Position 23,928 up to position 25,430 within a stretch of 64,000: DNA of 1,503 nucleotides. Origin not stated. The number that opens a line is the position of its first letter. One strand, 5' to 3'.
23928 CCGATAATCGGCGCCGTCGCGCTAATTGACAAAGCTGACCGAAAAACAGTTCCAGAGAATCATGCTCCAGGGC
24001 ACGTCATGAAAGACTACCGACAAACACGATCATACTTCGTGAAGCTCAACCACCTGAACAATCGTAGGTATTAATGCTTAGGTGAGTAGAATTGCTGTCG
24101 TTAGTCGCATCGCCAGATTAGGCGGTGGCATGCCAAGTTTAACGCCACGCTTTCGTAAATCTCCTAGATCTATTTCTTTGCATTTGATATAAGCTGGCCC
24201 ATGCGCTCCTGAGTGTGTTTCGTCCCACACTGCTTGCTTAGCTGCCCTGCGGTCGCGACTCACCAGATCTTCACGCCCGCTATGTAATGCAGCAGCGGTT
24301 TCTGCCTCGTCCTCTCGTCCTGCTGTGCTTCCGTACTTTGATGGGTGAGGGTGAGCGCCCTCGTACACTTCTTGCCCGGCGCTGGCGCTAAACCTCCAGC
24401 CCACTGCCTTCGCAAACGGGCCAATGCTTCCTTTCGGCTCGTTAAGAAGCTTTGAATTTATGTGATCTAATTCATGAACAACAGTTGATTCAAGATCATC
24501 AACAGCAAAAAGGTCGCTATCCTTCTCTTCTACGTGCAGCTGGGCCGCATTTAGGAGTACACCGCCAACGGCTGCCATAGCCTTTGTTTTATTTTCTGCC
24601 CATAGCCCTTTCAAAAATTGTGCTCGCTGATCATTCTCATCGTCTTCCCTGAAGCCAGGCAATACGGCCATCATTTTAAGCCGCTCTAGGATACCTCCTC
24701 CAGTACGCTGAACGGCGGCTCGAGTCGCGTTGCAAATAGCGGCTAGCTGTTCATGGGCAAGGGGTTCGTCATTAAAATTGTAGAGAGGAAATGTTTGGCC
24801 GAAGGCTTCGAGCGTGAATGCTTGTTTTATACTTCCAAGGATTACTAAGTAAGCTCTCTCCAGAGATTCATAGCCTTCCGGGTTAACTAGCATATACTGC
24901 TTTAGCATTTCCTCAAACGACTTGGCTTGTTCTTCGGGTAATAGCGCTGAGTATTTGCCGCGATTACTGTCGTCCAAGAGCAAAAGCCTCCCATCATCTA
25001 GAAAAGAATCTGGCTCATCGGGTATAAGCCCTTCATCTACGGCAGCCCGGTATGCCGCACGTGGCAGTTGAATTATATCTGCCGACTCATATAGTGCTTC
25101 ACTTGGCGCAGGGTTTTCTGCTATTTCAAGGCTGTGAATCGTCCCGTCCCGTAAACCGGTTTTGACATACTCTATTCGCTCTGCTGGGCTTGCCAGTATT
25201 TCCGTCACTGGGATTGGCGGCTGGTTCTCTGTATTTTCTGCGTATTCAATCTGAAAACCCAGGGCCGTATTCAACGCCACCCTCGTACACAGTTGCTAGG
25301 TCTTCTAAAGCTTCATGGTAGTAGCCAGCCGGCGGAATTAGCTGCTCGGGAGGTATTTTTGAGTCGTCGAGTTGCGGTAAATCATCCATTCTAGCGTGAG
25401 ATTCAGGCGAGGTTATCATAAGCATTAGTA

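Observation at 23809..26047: Two copies of a ~105-nt two-hairpin element with compensatory stem changes bracket the HExxH gene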

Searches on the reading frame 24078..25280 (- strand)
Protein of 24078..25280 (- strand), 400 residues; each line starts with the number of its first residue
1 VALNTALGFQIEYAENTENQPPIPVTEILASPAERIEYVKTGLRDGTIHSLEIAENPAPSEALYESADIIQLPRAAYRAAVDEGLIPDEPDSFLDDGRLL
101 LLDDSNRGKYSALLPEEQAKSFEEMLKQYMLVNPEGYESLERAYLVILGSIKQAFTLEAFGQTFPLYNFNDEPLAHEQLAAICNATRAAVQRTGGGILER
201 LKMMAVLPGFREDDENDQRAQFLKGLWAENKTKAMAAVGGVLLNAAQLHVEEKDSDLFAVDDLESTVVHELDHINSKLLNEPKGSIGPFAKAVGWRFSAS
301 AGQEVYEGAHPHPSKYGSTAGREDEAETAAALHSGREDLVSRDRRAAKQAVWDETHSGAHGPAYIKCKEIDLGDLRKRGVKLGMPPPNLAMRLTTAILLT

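Call 12: search_protein_families(library=pfam, proteins=[window:24078-25280:-], max_evalue=0.1)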
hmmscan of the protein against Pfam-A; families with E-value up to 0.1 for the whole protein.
window:24078-25280:- (400 aa): 0 families

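Call 13: find_encoding_contigs(protein=window:24078-25280:-, flank=10000, max_places=10)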
Protein window:24078-25280:- (400 aa): no gene with exactly this product is on record in the collection.

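Call 20: find_homologous_proteins(query=window:24078-25280:-)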
Query window:24078-25280:- (400 aa): 1 proteins with E <= 0.001 among 8000 candidates.
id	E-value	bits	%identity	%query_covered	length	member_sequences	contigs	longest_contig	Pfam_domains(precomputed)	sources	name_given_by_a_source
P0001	2.3e-262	888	100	100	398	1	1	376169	-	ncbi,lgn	-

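Call 22: find_encoding_contigs(protein=P0001, flank=10000, max_places=10)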
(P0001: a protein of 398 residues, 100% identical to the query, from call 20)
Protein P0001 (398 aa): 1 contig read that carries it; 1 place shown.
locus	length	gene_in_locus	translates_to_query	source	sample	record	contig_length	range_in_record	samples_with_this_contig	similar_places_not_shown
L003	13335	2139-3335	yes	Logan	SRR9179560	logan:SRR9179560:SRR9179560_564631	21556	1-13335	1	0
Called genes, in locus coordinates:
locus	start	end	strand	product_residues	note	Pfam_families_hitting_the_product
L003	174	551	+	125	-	PF01042:Ribonuc_L-PSP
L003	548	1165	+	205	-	PF04199:Cyclase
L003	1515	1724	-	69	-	-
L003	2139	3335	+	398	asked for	-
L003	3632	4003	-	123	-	-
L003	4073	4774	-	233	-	PF00027:cNMP_binding, PF13545:HTH_Crp_2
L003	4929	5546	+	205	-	-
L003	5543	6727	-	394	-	PF02674:Colicin_V, PF00089:Trypsin (faint), PF13365:Trypsin_2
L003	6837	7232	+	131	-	-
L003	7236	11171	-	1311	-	-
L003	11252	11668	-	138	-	PF00903:Glyoxalase, PF06983:3-dmu-9_3-mt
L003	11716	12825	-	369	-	PF00902:TatC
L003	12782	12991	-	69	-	PF02416:TatA_B_E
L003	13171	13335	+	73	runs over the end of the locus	-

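Call 44: search_protein_representatives(protein=window:24078-25280:-)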
Query: 400 residues. Proteins with E-value up to 0.001 (for the whole library): 40; up to 1e-10: 20; up to 1e-30: 2. The best 40 are listed.
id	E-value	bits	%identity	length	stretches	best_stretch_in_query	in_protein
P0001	7.5e-263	887.7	100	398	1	3-400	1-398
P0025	2.2e-53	198.3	35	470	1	8-386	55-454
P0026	9.3e-29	117.2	30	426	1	8-378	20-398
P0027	5.9e-24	101.4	29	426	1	8-384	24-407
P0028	6.2e-21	91.5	34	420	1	151-378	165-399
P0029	8.8e-21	91.0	32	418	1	8-392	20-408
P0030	3.1e-20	89.2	31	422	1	120-377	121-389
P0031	3.0e-19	85.9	28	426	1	8-382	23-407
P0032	1.6e-18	83.6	29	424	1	7-378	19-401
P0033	1.6e-18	83.6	33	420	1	133-376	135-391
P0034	8.7e-16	74.5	30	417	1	91-383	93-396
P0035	1.6e-15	73.6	32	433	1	114-372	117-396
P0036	1.2e-14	70.8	30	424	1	134-376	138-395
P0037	1.2e-14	70.8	31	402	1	147-378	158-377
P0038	2.7e-14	69.6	32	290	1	148-379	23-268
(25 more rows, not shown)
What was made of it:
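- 24078..25280 (-): HExxH protein (398-400 aa), a rare gluzincin-fold family. Interior cargo with foreign-like composition. About 40 distant homologues (call 44).
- Checked: About 40 distant homologues exist in the 1.84-billion representative library (call 44).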

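Call 45: predict_structure(protein=window:24078-25280:-)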
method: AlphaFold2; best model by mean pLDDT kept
length: 400 residues; sequences in the alignment: 1
mean_pLDDT: 38.2   pTM: 0.20
mean pLDDT of the five models: 38.2, 32.7, 32.4, 30.5, 29.0
residues with pLDDT >= 90: 0; 70-90: 0; 50-70: 41; < 50: 359
segments of 3 or more residues with pLDDT < 50: 1-8, 51-400
pLDDT, mean of each block of 10 residues (from residue 1): 39 53 55 59 60 41 33 41 44 36 34 32 39 34 31 30 31 35 40 40 35 40 40 39 37 37 38 40 38 31 29 27 32 36 40 38 30 38 39 37
secondary structure, 60 per line:
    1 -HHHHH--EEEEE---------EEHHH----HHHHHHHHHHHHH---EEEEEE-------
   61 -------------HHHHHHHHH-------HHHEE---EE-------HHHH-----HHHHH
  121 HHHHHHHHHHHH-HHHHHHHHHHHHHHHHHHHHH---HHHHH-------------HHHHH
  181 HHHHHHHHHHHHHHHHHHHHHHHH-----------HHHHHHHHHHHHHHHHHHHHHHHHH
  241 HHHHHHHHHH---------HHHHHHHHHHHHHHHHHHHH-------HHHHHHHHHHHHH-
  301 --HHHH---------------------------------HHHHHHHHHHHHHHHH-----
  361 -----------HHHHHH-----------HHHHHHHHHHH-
elements in order: H2-6 E9-13 H32-44 E48-53 H74-82 H107-110 H116-132 H134-154 H158-162 H176-204 H216-250 H260-279 H287-299 H303-306 H340-355 H372-377 H389-399
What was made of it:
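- Tried and rejected: Single-sequence AlphaFold of the HExxH protein failed (pLDDT 38, call 45).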

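Call 47: search_protein_families(library=pfam, alignment_id=A4, max_evalue=1)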
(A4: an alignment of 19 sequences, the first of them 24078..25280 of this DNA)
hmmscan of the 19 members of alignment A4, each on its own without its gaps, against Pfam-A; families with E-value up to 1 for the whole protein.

A. member 1, window:24078-25280:- (400 aa): 0 families

B. families by the number of members that match (of 19 scanned): 7 families
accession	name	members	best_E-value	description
PF25226.1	DUF7844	1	0.013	Domain of unknown function (DUF7844)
PF17341.8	DUF5371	1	0.019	Family of unknown function (DUF5371)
PF23909.1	DUF7251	1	0.085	Family of unknown function (DUF7251)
PF09954.14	DUF2188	1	0.17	Uncharacterized protein conserved in bacteria (DUF2188)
PF20336.3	DUF6631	1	0.21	Family of unknown function (DUF6631)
PF00551.24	Formyl_trans_N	1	0.21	Formyl transferase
PF00418.24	Tubulin-binding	1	0.22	Tau and MAP protein, tubulin-binding repeat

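Call 48: search_solved_structures(query=A4, max_evalue=10)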
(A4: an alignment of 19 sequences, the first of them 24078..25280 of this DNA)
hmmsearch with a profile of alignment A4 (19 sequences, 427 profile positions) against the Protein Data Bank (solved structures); distinct sequences matched with E-value up to 10: 5.
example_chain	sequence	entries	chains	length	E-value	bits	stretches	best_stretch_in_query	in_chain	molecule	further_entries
2och_A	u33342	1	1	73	0.049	16.1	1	122-180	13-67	Hypothetical protein dnj-12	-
2m6y_A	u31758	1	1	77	0.14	14.6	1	115-180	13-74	DnaJ homolog subfamily A member 1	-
2lo1_A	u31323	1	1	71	0.21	14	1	121-180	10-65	DnaJ homolog subfamily A member 1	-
8e2o_A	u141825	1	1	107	0.68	12.3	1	121-180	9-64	Isoform 2 of DnaJ homolog subfamily A member 1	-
3mzo_A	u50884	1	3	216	0.69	12.3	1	302-350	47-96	Lin2634 protein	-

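Call 53: find_encoding_contigs(protein=P0025, flank=10000, max_places=4)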
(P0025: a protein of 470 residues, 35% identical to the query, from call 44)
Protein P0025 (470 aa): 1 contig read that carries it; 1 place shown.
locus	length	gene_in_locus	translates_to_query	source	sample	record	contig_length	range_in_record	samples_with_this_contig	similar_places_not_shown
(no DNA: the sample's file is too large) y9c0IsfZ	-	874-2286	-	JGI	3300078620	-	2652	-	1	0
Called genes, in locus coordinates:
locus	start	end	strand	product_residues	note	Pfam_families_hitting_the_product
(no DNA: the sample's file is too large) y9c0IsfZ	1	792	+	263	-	?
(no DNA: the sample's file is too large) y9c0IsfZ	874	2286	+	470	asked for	-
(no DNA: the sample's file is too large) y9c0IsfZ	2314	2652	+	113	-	?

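Call 54: predict_structure(alignment_id=A4)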
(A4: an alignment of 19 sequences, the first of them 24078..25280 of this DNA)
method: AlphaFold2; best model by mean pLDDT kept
length: 400 residues; sequences in the alignment: 19
mean_pLDDT: 85.1   pTM: 0.83
mean pLDDT of the five models: 85.1, 84.3, 84.0, 83.5, 83.0
residues with pLDDT >= 90: 209; 70-90: 147; 50-70: 27; < 50: 17
segments of 3 or more residues with pLDDT < 50: 1-5, 252-260
pLDDT, mean of each block of 10 residues (from residue 1): 61 89 93 89 90 91 91 87 78 57 78 80 87 73 73 96 94 92 96 93 90 74 78 78 82 39 89 83 85 93 91 92 95 93 96 93 95 94 90 88
secondary structure, 60 per line:
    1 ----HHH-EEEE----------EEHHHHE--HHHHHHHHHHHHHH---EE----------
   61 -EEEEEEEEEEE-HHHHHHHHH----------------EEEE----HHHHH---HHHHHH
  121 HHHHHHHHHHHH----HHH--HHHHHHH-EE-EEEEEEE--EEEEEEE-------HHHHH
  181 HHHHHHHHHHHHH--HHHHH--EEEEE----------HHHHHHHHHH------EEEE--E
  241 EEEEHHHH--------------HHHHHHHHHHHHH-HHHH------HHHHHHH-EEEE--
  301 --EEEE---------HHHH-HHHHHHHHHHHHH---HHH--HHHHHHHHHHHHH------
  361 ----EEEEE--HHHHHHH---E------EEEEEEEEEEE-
elements in order: E9-12 H25-28 H32-45 E62-72 H74-82 E99-102 H107-111 H115-132 H142-148 E153-159 E162-168 H176-193 H196-200 E203-207 H218-227 E234-237 E240-244 H245-248 H263-275 H277-280 H287-293 E295-298 E303-306 H316-319 H321-333 H342-354 E365-369 H372-378 E389-399
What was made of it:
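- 24078..25280 (-): AlphaFold2 with the family alignment gives pLDDT 85 (call 54).
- Tried and rejected: It worked with the family alignment (call 54).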

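Call 59: fold_search(model_id=the predicted structure, library=pdb)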
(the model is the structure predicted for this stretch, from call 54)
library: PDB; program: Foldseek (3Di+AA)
matches with E <= 10: 247; with E <= 0.001: 0
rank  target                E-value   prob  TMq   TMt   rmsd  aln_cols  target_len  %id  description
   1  4l7a_A                4.2e-03  0.94  0.21  0.29   7.9       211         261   15  Crystal structure of a putative zinc-binding metallo-peptidase (BACCAC_01431) from Bacteroides caccae ATCC 43185 at 2. (released 2013-07-03)
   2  4pkw                  1.7e-02  0.72  0.29  0.25  21.6       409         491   11  Anthrax toxin lethal factor with bound small molecule inhibitor GM6001 (released 2014-11-12)
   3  3qnf_A                1.8e-02  0.57  0.21  0.13  11.6       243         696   14  Crystal structure of the open state of human endoplasmic reticulum aminopeptidase 1 ERAP1 (released 2011-02-23)
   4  6mgq_B                2.5e-02  0.66  0.22  0.12  11.6       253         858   13  ERAP1 in the open conformation bound to 10mer phosphinic inhibitor DG014 (released 2019-12-18)
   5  5mj6_B                2.8e-02  0.97  0.20  0.10   4.7       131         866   14  Ligand-induced conformational change of Insulin-regulated aminopeptidase: insights on catalytic mechanism and active s (released 2017-04-05)
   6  6ydx_B                3.0e-02  0.63  0.25  0.13  17.1       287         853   14  Insulin-regulated aminopeptidase complexed with a macrocyclic peptidic inhibitor (released 2020-07-22)
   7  3qnf_B                3.4e-02  0.51  0.21  0.12  10.9       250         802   14  Crystal structure of the open state of human endoplasmic reticulum aminopeptidase 1 ERAP1 (released 2011-02-23)
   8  8t7p                  3.6e-02  0.89  0.18  0.09   6.0       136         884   15  X-ray crystal structure of PfA-M1(M462S) (released 2024-06-26)
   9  9gjs                  4.0e-02  0.57  0.25  0.13  16.3       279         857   15  ERAP1 in complex with 1-[2-(6-bromo-3-oxo-3,4-dihydro-2H-1,4-benzoxazin-4-yl)acetamido]-4,4-difluorocyclohexane-1-carbox (released 2025-01-22)
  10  9g0j_A                4.3e-02  0.72  0.24  0.39   7.4       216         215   14  Structure of the PRO-PRO endopeptidase (PPEP-3) from Geobacillus thermodenitrificans (released 2025-07-16)
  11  8p0i_B                4.5e-02  0.97  0.22  0.11   4.1       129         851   14  Crystal structure of the open conformation of insulin-regulated aminopeptidase in complex with a small-MW inhibitor (released 2024-09-04)
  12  6mgq_A                4.8e-02  0.89  0.17  0.09   5.5       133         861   16  ERAP1 in the open conformation bound to 10mer phosphinic inhibitor DG014 (released 2019-12-18)
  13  9g5j_C                4.8e-02  0.63  0.24  0.39  10.7       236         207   18  Structure of the PRO-PRO endopeptidase (PPEP-3) E153A Y189F in complex with substrate peptide Ac-EPLPPPP-NH2 from Geob (released 2025-07-30)
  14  8cgp_B                5.1e-02  0.63  0.26  0.14  16.5       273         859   13  Insulin regulated aminopeptidase (IRAP) in complex with an allosteric aryl sulfonamide inhibitor (released 2024-01-31)
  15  7z28_A                5.1e-02  0.57  0.24  0.13  10.6       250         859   14  High-resolution crystal structure of ERAP1 with bound bestatin analogue inhibitor (released 2022-07-27)
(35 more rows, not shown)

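Call 60: fold_search(model_id=the predicted structure, library=viral)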
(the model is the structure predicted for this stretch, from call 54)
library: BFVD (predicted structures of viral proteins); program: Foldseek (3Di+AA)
matches with E <= 10: 155; with E <= 0.001: 3
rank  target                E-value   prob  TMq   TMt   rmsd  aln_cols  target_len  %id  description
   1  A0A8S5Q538            1.7e-04  1.00  0.30  0.13   6.8       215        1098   15  Intein splicing domain [Siphoviridae sp. ctHiz26]
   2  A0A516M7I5            3.4e-04  1.00  0.27  0.43   9.2       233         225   15  (no name in the UniProt tables at hand)
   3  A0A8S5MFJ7            6.1e-04  1.00  0.27  0.21   7.2       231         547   12  Minor capsid protein [Myoviridae sp. ctguh8]
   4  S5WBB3                2.6e-03  0.98  0.24  0.27  11.7       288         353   13  Putative peptidase [Pseudomonas phage PaBG]
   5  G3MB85                2.8e-03  0.89  0.25  0.22  20.6       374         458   11  Gp15 [Bacillus phage G]
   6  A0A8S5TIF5            3.5e-03  1.00  0.29  0.24   6.2       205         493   13  Minor capsid component [Myoviridae sp. ct9dX1]
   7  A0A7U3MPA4            5.5e-03  0.99  0.26  0.31  12.1       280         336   10  (no name in the UniProt tables at hand)
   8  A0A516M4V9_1          5.5e-03  0.97  0.24  0.10   9.4       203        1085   12  (no name in the UniProt tables at hand)
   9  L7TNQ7                1.8e-02  0.96  0.25  0.11   7.5       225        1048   12  Uncharacterized protein [Haloarcula vallismortis tailed virus 1]
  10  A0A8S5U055            1.9e-02  0.99  0.30  0.41   6.8       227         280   13  Lethal factor (Fragment) [Siphoviridae sp. ctwnj8]
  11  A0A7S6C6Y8            1.9e-02  0.69  0.28  0.19  25.4       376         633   13  (no name in the UniProt tables at hand)
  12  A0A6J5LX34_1          2.0e-02  0.38  0.24  0.12  21.8       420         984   11  Uncharacterized protein [uncultured Caudovirales phage]
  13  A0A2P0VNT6            2.6e-02  0.85  0.21  0.34   8.7       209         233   13  Uncharacterized protein [Tetraselmis virus 1]
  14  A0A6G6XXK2            4.2e-02  0.66  0.20  0.33  10.1       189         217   12  (no name in the UniProt tables at hand)
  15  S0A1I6                4.4e-02  0.38  0.20  0.12  17.3       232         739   14  Structural protein [Cellulophaga phage phi4:1]
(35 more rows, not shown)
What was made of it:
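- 24078..25280 (-): Weak Foldseek matches to zinc metallopeptidases, anthrax lethal factor and PPEP (calls 59, 60).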

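Call 64: find_related_loci(query=A5, collection=viral_contigs, flank=5000)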
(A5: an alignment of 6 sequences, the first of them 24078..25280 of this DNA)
Query A5 (400 aa) in viral_contigs; peptide patterns used: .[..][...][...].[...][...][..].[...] (x = any residue, [..] = any of these).
10 stretches matched a pattern, but none encodes a relative of the query by tblastn (E <= 1e-3).

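Call 67: find_related_loci(query=A6, collection=metagenome_contigs, flank=6000)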
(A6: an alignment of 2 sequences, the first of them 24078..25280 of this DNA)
Query A6 (400 aa) in metagenome_contigs; peptide patterns used: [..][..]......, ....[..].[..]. (x = any residue, [..] = any of these).
217 stretches matched a pattern, but none encodes a relative of the query by tblastn (E <= 1e-3).

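Call 79: search_protein_families(library=phrogs, proteins=[window:24078-25280:-], max_evalue=0.1)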
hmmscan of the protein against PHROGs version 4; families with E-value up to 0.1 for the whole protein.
window:24078-25280:- (400 aa): 0 families

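Call 80: search_protein_families(library=padloc, proteins=[window:24078-25280:-], max_evalue=0.1)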
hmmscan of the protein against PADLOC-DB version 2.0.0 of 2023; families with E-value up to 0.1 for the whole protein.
window:24078-25280:- (400 aa): 0 families

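Call 81: search_protein_families(library=ncbifam, proteins=[window:24078-25280:-], max_evalue=0.01)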
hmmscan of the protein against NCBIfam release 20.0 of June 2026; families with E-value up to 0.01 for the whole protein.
window:24078-25280:- (400 aa): 0 families
